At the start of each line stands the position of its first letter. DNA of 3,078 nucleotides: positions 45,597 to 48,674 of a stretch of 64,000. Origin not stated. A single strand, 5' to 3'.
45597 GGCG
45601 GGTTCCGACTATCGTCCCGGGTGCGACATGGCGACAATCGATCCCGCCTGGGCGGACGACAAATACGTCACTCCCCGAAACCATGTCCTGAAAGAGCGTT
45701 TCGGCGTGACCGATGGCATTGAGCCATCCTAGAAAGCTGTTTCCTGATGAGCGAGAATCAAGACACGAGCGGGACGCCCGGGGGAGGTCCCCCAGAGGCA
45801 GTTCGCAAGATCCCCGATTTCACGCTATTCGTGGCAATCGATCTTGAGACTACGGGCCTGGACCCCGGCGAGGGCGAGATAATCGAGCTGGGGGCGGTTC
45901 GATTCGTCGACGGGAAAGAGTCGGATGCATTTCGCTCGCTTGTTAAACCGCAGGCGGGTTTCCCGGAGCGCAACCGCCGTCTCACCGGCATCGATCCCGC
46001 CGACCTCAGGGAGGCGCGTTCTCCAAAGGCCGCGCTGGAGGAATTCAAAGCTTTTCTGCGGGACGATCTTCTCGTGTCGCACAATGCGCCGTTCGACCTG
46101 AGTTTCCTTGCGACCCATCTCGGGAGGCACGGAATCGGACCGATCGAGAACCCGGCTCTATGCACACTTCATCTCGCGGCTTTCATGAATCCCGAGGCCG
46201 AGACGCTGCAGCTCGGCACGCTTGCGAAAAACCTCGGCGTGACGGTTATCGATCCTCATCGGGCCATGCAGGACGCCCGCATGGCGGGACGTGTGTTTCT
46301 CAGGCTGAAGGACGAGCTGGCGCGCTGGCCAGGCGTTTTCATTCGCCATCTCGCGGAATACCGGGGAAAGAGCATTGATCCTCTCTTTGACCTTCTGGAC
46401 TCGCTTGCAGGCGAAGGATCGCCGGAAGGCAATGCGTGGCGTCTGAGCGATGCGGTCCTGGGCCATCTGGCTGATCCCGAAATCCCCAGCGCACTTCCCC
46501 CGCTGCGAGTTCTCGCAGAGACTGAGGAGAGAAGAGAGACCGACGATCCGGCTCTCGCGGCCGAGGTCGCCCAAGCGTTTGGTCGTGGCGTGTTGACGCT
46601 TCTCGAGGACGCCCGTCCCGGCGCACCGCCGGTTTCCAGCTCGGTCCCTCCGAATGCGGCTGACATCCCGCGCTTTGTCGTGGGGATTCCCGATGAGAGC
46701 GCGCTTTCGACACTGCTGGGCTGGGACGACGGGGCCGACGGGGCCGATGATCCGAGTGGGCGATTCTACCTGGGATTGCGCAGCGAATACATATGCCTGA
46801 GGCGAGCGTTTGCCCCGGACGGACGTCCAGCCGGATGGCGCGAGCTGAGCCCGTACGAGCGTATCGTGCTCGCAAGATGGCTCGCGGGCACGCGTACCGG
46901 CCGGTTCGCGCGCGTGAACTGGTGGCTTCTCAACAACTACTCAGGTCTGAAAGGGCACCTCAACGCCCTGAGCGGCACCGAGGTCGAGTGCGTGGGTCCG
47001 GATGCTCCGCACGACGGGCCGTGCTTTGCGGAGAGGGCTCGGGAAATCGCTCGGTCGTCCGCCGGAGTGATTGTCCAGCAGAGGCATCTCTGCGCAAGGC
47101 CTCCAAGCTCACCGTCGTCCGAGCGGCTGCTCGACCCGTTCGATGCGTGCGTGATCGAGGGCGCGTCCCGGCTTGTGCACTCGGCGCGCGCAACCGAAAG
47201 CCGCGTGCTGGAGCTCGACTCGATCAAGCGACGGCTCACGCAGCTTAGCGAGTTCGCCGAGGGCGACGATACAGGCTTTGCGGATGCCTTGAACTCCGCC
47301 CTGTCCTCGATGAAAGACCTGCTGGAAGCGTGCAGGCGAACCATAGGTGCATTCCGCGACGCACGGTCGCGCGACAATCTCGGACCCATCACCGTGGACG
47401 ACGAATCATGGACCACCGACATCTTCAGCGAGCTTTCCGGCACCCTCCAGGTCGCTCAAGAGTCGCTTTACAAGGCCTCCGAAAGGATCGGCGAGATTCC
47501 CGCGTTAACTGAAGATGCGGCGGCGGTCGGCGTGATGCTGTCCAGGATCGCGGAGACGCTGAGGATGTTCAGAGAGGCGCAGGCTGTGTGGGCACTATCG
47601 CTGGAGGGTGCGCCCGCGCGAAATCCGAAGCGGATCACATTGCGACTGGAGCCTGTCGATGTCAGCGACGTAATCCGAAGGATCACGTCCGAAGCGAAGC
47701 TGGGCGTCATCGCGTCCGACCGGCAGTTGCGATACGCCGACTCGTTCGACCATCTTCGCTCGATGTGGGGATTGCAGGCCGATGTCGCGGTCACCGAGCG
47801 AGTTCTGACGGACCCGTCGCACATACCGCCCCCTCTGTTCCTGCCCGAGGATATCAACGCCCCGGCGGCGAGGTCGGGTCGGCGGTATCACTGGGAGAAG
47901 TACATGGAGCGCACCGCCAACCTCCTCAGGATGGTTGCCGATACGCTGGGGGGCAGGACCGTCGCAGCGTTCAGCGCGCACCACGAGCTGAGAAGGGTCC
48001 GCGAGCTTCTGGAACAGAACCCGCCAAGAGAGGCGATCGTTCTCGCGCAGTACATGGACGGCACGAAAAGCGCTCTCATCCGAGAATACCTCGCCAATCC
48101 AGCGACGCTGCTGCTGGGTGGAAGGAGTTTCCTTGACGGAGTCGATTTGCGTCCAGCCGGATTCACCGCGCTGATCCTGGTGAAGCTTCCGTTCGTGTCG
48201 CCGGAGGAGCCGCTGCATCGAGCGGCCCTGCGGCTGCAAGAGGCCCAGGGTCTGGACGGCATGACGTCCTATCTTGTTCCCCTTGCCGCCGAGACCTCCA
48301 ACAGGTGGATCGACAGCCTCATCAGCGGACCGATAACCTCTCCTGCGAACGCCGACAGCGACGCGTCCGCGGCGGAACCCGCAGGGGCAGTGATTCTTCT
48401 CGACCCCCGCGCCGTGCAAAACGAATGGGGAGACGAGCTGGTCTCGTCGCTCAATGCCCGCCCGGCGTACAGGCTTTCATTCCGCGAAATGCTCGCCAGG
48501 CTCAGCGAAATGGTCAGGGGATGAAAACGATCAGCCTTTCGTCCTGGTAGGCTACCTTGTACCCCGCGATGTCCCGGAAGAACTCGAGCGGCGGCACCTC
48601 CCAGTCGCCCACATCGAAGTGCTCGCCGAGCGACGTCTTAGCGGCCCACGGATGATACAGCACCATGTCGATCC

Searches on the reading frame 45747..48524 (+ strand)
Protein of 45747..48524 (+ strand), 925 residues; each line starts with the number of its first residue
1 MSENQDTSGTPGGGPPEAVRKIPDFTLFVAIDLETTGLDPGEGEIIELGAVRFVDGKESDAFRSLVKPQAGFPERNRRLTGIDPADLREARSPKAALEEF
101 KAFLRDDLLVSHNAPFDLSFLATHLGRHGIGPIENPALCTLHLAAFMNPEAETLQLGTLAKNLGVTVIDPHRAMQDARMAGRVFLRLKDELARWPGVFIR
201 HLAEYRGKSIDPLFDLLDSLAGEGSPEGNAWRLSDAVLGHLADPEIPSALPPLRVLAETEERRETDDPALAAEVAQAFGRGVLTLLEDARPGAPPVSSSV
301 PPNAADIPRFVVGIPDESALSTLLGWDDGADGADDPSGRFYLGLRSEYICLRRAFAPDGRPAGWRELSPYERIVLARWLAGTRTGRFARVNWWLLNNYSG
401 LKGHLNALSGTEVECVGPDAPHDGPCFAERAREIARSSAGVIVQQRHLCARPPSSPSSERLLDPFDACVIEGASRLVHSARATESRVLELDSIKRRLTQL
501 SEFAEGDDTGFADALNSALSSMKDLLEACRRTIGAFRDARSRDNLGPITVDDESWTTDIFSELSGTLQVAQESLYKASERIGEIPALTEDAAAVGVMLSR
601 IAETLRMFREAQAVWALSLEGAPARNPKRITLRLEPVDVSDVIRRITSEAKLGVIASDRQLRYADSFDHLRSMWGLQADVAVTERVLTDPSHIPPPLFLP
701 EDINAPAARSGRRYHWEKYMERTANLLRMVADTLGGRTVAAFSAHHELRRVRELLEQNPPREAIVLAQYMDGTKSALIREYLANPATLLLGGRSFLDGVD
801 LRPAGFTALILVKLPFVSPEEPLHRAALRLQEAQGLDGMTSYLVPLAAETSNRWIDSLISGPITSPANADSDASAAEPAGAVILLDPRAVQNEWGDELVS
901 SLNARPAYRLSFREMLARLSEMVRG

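Call 51: search_protein_families(library=ncbifam, proteins=[window:45747-48524:+], max_evalue=0.00001)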
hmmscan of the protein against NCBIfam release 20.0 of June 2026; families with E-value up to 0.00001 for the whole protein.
window:45747-48524:+ (925 aa): 28 families (the best 25 are shown)
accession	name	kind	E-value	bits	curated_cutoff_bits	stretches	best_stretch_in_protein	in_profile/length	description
NF005981.0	PRK08074.1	equivalog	1.1e-63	215.6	789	2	28-220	5-198/931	ATP-dependent DNA helicase DinG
TIGR01407.1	dinG_rel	hypoth_equivalog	7.5e-54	183.3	547.7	2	28-205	2-179/889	putative DnaQ family exonuclease/DinG family helicase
NF005906.0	PRK07883.1-4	equivalog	6.2e-40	137.1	495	1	28-197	8-177/563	DEDD exonuclease domain-containing protein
NF001688.0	PRK00448.1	equivalog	1.4e-38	132.2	873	1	27-193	424-590/1445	PolC-type DNA polymerase III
TIGR01405.1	polC_Gram_pos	equivalog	2.7e-36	124.8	1043.45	1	27-193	190-356/1211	DNA polymerase III subunit alpha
NF053712.1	repair_DEAH_YoaA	equivalog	1.2e-34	120.1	680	1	345-904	102-615/630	DNA repair helicase YoaA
NF006316.0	PRK08517.1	equivalog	1.6e-34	119.5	247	1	27-184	71-226/270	3'-5' exonuclease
NF005907.0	PRK07883.1-5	equivalog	2.5e-33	115.3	454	1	28-186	30-190/584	DEDD exonuclease domain-containing protein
NF005905.0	PRK07883.1-3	equivalog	5.5e-32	111.1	508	1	26-193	24-193/581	DEDD exonuclease domain-containing protein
NF005289.0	PRK06807.1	equivalog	1.1e-30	107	335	1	26-186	8-167/313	3'-5' exonuclease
NF005569.0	PRK07246.1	equivalog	3.8e-28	98.3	794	2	28-205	9-184/820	bifunctional DnaQ family exonuclease/ATP-dependent helicase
NF005836.0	PRK07740.1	equivalog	5.6e-26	91.5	261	1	28-186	61-221/244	hypothetical protein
NF005904.0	PRK07883.1-2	equivalog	3.6e-25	88.3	969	1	26-187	30-193/584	DEDD exonuclease domain-containing protein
NF005903.0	PRK07883.1-1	equivalog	2.6e-22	79.1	1038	1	26-185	40-207/642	DEDD exonuclease domain-containing protein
TIGR01406.1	dnaQ_proteo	equivalog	1.8e-20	73.6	222.7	1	30-188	4-169/231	DNA polymerase III subunit epsilon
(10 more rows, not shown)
